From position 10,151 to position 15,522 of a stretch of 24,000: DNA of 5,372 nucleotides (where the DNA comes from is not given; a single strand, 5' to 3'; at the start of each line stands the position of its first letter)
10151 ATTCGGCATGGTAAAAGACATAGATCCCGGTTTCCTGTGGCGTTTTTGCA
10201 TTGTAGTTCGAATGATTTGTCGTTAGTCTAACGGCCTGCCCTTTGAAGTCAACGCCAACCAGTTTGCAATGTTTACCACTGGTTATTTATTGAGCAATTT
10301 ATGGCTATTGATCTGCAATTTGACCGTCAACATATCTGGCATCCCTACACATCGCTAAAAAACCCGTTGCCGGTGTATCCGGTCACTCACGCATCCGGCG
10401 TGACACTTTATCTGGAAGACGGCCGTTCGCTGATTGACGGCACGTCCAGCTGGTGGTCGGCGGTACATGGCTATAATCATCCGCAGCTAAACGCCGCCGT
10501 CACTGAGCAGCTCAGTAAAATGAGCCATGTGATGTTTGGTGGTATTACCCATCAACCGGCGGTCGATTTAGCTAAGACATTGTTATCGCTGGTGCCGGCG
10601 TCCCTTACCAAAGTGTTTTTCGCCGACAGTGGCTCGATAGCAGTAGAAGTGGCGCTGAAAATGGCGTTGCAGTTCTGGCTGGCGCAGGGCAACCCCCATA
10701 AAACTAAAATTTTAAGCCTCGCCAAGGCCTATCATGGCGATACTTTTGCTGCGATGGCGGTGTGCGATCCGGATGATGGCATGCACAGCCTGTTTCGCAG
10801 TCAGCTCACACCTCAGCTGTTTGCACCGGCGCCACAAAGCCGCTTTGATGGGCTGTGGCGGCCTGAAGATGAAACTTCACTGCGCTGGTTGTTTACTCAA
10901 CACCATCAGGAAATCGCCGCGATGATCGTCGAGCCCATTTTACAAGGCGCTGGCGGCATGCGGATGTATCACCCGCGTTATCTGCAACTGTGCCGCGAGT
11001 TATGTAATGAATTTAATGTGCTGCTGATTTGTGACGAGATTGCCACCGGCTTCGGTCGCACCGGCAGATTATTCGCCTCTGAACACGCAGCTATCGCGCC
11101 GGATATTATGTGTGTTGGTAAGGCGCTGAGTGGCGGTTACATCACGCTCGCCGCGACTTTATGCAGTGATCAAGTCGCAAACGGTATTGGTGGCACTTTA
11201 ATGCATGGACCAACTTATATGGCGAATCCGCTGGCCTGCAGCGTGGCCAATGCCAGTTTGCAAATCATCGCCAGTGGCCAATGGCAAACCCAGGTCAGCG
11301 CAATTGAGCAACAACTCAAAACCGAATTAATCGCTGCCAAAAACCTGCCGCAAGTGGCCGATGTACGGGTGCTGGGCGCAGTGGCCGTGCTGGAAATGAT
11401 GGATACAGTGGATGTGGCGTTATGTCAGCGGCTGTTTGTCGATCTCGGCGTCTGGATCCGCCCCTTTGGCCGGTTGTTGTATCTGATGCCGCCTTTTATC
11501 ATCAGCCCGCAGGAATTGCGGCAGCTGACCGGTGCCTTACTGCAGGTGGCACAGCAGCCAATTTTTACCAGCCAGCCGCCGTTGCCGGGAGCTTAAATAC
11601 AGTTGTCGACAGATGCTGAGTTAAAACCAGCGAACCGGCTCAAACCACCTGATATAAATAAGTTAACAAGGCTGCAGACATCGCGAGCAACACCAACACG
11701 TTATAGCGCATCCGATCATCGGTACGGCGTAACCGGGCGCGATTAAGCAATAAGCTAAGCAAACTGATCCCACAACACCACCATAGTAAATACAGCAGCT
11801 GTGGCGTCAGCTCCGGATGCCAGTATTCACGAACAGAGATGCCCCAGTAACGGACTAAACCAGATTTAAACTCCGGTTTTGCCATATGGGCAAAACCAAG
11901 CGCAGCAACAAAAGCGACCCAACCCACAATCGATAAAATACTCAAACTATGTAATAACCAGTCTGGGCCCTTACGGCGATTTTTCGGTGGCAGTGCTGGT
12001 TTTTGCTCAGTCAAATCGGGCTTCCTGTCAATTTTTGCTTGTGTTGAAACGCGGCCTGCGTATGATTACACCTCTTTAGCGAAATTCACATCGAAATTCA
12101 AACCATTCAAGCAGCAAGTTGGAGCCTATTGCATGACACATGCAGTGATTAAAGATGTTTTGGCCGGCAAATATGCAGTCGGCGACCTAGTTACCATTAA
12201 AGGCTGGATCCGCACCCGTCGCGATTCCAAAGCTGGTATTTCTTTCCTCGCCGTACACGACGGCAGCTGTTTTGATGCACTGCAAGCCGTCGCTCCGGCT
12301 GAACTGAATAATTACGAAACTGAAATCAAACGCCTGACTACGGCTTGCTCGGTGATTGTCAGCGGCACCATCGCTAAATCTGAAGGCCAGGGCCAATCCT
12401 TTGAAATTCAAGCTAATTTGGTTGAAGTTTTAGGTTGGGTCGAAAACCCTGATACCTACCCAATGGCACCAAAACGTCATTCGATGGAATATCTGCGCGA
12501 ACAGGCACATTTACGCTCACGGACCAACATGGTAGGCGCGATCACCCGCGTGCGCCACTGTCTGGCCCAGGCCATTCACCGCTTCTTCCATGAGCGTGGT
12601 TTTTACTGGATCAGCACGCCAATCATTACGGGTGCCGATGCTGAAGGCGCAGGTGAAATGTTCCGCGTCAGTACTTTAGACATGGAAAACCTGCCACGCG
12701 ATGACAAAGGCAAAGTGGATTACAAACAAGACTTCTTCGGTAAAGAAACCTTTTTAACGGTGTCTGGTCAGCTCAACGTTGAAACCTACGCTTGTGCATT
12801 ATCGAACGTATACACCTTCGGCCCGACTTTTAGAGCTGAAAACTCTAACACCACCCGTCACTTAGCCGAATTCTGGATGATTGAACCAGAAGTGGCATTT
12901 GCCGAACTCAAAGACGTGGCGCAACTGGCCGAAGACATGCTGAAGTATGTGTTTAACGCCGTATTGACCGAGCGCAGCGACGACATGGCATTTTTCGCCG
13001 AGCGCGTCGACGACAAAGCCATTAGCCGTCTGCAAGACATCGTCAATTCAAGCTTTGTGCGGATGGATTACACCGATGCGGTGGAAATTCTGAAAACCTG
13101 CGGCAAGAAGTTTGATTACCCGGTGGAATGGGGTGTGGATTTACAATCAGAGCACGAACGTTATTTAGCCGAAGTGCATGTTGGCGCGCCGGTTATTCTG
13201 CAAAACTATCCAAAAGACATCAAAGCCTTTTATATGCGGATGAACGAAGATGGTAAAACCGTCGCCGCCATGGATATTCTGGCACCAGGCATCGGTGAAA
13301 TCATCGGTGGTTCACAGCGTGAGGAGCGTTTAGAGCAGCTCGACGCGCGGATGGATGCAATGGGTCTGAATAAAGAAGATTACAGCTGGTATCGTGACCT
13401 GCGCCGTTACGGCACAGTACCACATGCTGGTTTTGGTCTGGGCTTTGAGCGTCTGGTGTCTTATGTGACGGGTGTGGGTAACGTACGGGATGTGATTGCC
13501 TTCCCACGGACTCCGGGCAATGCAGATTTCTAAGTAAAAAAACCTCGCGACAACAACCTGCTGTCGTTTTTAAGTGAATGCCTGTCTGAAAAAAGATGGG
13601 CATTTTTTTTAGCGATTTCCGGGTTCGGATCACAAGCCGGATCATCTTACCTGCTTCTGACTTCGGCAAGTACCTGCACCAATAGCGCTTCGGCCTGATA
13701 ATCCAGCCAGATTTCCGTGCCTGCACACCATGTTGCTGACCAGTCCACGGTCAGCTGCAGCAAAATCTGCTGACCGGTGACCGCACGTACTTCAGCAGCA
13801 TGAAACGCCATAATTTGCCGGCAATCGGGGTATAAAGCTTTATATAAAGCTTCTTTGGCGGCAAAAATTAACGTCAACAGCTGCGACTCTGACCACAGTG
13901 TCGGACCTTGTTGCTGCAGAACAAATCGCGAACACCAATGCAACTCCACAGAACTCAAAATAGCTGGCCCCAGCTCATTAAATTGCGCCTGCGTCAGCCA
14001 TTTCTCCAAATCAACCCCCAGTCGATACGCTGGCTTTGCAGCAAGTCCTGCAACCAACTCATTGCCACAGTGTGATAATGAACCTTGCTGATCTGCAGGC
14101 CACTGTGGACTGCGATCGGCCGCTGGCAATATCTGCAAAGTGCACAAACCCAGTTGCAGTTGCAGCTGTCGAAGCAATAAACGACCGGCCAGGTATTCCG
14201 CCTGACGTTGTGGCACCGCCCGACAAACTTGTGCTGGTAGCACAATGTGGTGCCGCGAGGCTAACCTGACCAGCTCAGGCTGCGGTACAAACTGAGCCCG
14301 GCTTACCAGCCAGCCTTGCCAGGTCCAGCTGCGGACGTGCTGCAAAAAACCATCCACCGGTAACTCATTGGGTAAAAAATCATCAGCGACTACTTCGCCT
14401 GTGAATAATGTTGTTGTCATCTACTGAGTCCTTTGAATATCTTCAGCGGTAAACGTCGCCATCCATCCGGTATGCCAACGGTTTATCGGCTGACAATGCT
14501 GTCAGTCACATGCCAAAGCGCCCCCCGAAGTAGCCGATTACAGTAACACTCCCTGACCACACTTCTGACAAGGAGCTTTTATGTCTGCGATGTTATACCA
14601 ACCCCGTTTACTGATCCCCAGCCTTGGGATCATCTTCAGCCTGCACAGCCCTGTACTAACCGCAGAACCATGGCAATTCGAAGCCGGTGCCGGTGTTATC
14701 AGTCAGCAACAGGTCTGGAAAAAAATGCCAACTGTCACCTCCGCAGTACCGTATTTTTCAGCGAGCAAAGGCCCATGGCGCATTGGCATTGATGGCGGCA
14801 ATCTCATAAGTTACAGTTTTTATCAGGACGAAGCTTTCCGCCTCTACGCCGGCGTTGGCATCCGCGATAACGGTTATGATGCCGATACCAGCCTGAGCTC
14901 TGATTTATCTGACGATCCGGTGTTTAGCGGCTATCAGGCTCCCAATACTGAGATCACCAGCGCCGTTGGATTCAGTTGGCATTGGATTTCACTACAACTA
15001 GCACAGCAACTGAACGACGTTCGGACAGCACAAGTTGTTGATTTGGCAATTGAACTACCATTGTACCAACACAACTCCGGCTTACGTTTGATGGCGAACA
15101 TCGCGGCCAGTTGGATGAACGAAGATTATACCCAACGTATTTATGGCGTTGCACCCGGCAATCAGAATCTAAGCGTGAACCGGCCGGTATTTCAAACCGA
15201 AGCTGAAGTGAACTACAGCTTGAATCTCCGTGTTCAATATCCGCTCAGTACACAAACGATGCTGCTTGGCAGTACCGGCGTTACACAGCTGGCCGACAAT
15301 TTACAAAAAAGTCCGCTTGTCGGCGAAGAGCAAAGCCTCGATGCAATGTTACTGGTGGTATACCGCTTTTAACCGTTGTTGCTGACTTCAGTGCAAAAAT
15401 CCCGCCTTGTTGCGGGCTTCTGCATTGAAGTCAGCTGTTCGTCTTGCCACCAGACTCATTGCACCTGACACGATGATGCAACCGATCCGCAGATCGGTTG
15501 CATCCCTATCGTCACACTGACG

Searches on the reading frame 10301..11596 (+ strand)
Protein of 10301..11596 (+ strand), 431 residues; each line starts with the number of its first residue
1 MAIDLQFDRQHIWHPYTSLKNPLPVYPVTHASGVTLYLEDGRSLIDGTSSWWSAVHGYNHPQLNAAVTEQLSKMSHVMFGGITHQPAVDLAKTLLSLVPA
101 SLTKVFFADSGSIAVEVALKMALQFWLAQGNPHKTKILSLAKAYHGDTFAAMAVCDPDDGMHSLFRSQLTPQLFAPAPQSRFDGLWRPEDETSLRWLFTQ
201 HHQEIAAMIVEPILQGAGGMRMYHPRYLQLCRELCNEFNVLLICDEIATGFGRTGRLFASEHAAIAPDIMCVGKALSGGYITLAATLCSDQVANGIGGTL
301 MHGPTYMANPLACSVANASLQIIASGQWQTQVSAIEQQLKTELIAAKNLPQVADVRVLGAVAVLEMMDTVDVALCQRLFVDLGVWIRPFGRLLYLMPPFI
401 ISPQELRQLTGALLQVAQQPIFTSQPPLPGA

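Call 7: search_protein_families(library=ncbifam, proteins=[window:10301-11596:+], max_evalue=0.00001)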
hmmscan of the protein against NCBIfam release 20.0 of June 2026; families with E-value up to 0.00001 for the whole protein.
window:10301-11596:+ (431 aa): 69 families (the best 25 are shown)
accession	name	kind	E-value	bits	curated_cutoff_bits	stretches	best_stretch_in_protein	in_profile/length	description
NF005940.0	PRK07986.1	equivalog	1.6e-201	669.4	625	1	3-420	4-424/429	adenosylmethionine--8-amino-7-oxononanoate transaminase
TIGR00508.1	bioA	equivalog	1.1e-170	567.8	405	1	12-417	1-418/419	adenosylmethionine--8-amino-7-oxononanoate transaminase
NF004624.0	PRK05964.1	equivalog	1.4e-165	551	494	1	6-418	8-423/427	adenosylmethionine--8-amino-7-oxononanoate transaminase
NF005443.0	PRK07030.1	equivalog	5.9e-104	348.1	729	1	6-410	9-437/451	adenosylmethionine--8-amino-7-oxononanoate transaminase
NF041821.1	daptide_amino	equivalog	1.3e-74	251.2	450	1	28-413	17-400/405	daptide-type RiPP biosynthesis aminotransferase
NF005683.0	PRK07481.1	subfamily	8.1e-73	245.9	575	1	6-415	8-445/453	hypothetical protein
NF005682.0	PRK07480.1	subfamily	2.6e-69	234.1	510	1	7-411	16-443/459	aminotransferase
NF005447.0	PRK07036.1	equivalog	5.6e-66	223.1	618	1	6-415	15-450/468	aminotransferase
NF002325.0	PRK01278.1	subfamily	4.9e-65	219.7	372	1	29-418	18-387/395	acetylornithine transaminase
NF052567.1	OmAmTferAptACaul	equivalog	6.8e-65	219.5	500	1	12-416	5-427/431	omega-aminotransferase AptA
NF004767.0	PRK06105.1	subfamily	1.3e-64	218.4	517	1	8-413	12-443/460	aminotransferase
NF005102.0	PRK06541.1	equivalog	1.9e-63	214.6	574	1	10-367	18-386/460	aspartate aminotransferase family protein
TIGR00707.1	argD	subfamily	2.2e-63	214.3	410.05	1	28-416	13-379/381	acetylornithine/succinylornithine family transaminase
NF005375.0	PRK06917.1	equivalog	3.1e-61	207.5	535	1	26-368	15-368/448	aspartate aminotransferase family protein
NF005685.0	PRK07483.1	equivalog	1.1e-60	205.8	485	1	28-368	16-367/444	aspartate aminotransferase family protein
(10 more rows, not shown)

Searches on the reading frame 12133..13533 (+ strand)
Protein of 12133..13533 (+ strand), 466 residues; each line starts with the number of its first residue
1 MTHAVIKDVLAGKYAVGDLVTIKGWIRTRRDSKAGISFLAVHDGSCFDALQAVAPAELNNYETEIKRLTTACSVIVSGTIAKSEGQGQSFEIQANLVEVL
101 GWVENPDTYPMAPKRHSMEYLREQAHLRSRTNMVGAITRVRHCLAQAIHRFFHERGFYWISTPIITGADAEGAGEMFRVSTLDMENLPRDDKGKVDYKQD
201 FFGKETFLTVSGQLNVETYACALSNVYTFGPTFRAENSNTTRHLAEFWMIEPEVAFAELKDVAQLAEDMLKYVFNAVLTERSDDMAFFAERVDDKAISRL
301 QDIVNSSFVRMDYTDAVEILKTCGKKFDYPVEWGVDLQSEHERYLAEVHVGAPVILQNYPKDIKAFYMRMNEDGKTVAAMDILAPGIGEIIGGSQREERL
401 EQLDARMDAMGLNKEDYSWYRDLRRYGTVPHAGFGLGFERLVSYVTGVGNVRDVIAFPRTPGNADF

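Call 8: search_protein_families(library=ncbifam, proteins=[window:12133-13533:+], max_evalue=0.00001)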
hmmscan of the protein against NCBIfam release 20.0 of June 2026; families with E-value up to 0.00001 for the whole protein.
window:12133-13533:+ (466 aa): 16 families
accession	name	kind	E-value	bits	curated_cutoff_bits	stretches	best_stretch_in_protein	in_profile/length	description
NF003037.0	PRK03932.1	equivalog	3.2e-207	688.9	414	1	2-466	2-451/451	asparagine--tRNA ligase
TIGR00457.1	asnS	equivalog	1.1e-200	667.3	342.6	1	5-466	3-455/455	asparagine--tRNA ligase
NF003483.0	PRK05159.1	equivalog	7.9e-75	252.4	353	2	199-459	178-431/438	aspartate--tRNA(Asn) ligase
TIGR00458.1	aspS_nondisc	equivalog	1.7e-60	205.3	368.4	2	199-461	174-423/428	aspartate--tRNA(Asn) ligase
NF005052.0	PRK06462.1-1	equivalog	5.4e-44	150.7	368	1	193-463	86-349/353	asparagine synthetase A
NF005054.0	PRK06462.1-4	equivalog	1.3e-33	116.4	309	1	124-463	13-314/318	asparagine synthetase A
TIGR00459.1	aspS_bact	equivalog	1.6e-31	109.4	373.85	2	14-279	13-262/586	aspartate--tRNA ligase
NF001750.0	PRK00476.1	equivalog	2.3e-30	105.5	443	2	361-463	458-563/590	aspartate--tRNA ligase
NF005055.0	PRK06462.1-5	equivalog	1.5e-24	86.8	389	1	205-460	86-334/341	asparagine synthetase A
NF005053.0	PRK06462.1-3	equivalog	3.7e-23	82.5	322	1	198-459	11-266/274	asparagine synthetase A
NF001756.1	PRK00484.1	subfamily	2.6e-22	79.2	468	1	222-459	236-484/488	lysine--tRNA ligase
TIGR00499.1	lysS_bact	equivalog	1e-19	70.6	427.6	1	223-459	240-491/496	lysine--tRNA ligase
NF009101.0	PRK12445.1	subfamily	4.6e-10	38.6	1026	1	221-459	250-500/505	lysine--tRNA ligase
TIGR00462.1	genX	equivalog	7.5e-10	38.7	286.9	1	140-457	3-304/304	EF-P lysine aminoacylase EpmA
NF009460.0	PRK12820.1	equivalog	2.5e-09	35.8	1379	0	388-460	515-591/723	bifunctional aspartyl-tRNA synthetase/aspartyl/glutamyl-tRNA amidotransferase subunit C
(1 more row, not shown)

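Call 23: list_cluster_members(proteins=[window:12133-13533:+, window:9116-10201:-, window:4570-5445:-, window:10301-11596:+, window:13647-14420:-, window:5633-6367:+])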
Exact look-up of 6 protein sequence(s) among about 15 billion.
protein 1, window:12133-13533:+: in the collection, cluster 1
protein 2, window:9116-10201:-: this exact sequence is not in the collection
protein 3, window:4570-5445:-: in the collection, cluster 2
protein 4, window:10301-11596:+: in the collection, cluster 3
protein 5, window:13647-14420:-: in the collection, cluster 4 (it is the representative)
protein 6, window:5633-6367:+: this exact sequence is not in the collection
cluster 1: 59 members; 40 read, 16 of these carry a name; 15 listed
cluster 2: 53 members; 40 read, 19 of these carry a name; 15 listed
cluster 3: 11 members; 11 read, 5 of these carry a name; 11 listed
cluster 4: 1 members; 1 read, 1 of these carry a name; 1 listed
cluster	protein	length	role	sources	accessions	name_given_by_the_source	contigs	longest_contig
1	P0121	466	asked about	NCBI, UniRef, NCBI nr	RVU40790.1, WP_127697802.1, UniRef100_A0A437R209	asparagine--tRNA ligase [Rheinheimera riviphila] | Asparagine--tRNA ligase n=1 Tax=Rheinheimera riviphila TaxID=1834037 ...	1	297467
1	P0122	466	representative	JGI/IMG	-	-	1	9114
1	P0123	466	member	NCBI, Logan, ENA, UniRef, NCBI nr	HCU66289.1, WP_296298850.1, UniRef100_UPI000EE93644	MAG TPA: asparagine--tRNA ligase [Rheinheimera sp.] | asparagine--tRNA ligase n=1 Tax=Rheinheimera sp. TaxID=1869214 RepID=UPI000EE93644 | asparagine--tRNA ligase [Rheinheimera sp.]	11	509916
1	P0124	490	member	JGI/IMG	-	asparaginyl-tRNA synthetase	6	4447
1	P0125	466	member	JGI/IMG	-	asparaginyl-tRNA synthetase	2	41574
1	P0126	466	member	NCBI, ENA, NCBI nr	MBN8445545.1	MAG: asparagine--tRNA ligase [Gammaproteobacteria bacterium] | asparagine--tRNA ligase [Gammaproteobacteria bacterium]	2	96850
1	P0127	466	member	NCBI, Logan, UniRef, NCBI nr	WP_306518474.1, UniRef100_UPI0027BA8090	asparagine--tRNA ligase [Rheinheimera sp.] | asparagine--tRNA ligase n=1 Tax=Rheinheimera sp. TaxID=1869214 RepID=UPI0027BA8090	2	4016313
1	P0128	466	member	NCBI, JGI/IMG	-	asparaginyl-tRNA synthetase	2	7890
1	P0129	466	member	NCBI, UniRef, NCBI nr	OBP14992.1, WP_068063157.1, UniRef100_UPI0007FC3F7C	asparagine--tRNA ligase [Rheinheimera sp. SA_1] | asparagine--tRNA ligase n=1 Tax=Rheinheimera sp. SA_1 TaxID=1827365 RepID=UPI0007FC3F7C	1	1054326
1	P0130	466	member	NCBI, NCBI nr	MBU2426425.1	MAG: asparagine--tRNA ligase [Gammaproteobacteria bacterium] | asparagine--tRNA ligase [Gammaproteobacteria bacterium]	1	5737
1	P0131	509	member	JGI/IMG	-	asparaginyl-tRNA synthetase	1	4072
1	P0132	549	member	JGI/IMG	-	asparaginyl-tRNA synthetase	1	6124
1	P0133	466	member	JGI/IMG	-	asparaginyl-tRNA synthetase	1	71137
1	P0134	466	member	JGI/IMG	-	asparaginyl-tRNA synthetase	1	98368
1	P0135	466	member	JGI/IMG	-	asparaginyl-tRNA synthetase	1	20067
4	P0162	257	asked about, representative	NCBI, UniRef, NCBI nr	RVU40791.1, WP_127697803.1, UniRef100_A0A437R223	4'-phosphopantetheinyl transferase superfamily protein [Rheinheimera riviphila] | Enterobactin synthase component D n=1 Tax=Rheinheimera riviphila TaxID=1834037 ...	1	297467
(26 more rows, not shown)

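Call 25: find_encoding_contigs(protein=P0162, flank=10000, max_places=3)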
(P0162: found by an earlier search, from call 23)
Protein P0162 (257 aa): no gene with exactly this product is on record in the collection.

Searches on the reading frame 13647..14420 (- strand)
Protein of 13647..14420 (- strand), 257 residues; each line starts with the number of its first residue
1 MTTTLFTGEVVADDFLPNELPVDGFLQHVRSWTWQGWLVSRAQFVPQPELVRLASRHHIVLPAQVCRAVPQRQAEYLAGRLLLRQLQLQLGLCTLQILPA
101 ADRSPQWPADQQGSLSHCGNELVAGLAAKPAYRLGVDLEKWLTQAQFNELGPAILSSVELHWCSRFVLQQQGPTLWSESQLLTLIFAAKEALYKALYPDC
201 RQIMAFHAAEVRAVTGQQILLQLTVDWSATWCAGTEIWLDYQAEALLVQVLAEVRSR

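Call 8: search_protein_families(library=ncbifam, proteins=[window:13647-14420:-], max_evalue=0.00001)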
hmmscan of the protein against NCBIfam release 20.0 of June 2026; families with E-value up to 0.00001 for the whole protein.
window:13647-14420:- (257 aa): 3 families
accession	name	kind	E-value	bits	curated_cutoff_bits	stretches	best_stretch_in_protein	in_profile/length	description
NF007604.0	PRK10251.1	equivalog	4e-17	62.5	169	1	63-231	40-194/209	enterobactin synthase subunit EntD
NF042923.1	4PPT_Npt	exception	8.9e-12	44.8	370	1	63-212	30-170/223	4'-phosphopantetheinyl transferase Npt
NF050105.1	4PPT_PptT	exception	5e-10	39.1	365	1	65-211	35-171/220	4'-phosphopantetheinyl transferase PptT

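Call 24: find_encoding_contigs(protein=window:13647-14420:-, flank=10000, max_places=3)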
Protein window:13647-14420:- (257 aa): no gene with exactly this product is on record in the collection.

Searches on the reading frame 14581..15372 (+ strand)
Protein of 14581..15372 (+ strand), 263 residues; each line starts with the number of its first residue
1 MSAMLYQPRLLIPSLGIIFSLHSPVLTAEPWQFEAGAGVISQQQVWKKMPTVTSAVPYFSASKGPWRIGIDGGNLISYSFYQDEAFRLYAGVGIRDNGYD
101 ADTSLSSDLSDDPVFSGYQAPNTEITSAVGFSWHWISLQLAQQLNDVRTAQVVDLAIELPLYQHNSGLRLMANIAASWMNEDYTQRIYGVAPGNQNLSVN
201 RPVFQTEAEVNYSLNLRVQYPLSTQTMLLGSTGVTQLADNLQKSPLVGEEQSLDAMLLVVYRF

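Call 8: search_protein_families(library=ncbifam, proteins=[window:14581-15372:+], max_evalue=0.00001)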
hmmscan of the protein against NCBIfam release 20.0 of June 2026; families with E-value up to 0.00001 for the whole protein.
window:14581-15372:+ (263 aa): 1 family
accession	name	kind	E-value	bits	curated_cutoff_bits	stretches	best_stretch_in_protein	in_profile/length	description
NF045789.1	OmpVVibrio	equivalog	1e-08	35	400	1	32-263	37-259/259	outer membrane protein OmpV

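Call 11: find_encoding_contigs(protein=window:14581-15372:+, flank=10000, max_places=6)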
Protein window:14581-15372:+ (263 aa): no gene with exactly this product is on record in the collection.

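Call 49: list_cluster_members(proteins=[P0170, window:14581-15372:+, window:11640-12014:-, window:389-946:-])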
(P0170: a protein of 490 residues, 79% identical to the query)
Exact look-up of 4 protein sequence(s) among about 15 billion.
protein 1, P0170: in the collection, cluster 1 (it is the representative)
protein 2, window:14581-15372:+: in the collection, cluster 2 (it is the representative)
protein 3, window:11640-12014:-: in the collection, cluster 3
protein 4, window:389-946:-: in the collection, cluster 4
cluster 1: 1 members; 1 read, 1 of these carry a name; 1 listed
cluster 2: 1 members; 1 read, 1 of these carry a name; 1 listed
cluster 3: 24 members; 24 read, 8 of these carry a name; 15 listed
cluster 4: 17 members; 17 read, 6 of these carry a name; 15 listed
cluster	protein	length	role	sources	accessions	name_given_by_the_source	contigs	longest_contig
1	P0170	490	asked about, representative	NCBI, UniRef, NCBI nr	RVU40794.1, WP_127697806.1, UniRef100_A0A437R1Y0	hypothetical protein EOE67_04235 [Rheinheimera riviphila] | MATE family efflux transporter n=1 Tax=Rheinheimera riviphila TaxID=1834037 ... | MATE family efflux transporter [Rheinheimera riviphila]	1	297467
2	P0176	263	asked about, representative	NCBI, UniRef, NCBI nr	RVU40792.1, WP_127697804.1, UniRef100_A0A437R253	hypothetical protein EOE67_04225 [Rheinheimera riviphila] | MipA/OmpV family protein n=1 Tax=Rheinheimera riviphila TaxID=1834037 ... | MipA/OmpV family protein [Rheinheimera riviphila]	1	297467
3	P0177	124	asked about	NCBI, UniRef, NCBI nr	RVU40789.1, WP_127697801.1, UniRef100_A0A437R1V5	hypothetical protein EOE67_04210 [Rheinheimera riviphila] | Uncharacterized protein n=1 Tax=Rheinheimera riviphila TaxID=1834037 ... | hypothetical protein [Rheinheimera riviphila]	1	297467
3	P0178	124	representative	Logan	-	-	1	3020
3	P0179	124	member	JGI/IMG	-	hypothetical protein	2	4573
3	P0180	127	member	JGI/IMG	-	hypothetical protein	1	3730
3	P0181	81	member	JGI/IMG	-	hypothetical protein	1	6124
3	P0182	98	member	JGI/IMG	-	hypothetical protein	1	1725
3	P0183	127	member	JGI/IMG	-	hypothetical protein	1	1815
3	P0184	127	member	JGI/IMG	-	hypothetical protein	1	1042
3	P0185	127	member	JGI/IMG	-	hypothetical protein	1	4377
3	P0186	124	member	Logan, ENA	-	-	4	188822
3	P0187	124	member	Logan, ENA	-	-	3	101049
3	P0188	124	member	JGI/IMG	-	-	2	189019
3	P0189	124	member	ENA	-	-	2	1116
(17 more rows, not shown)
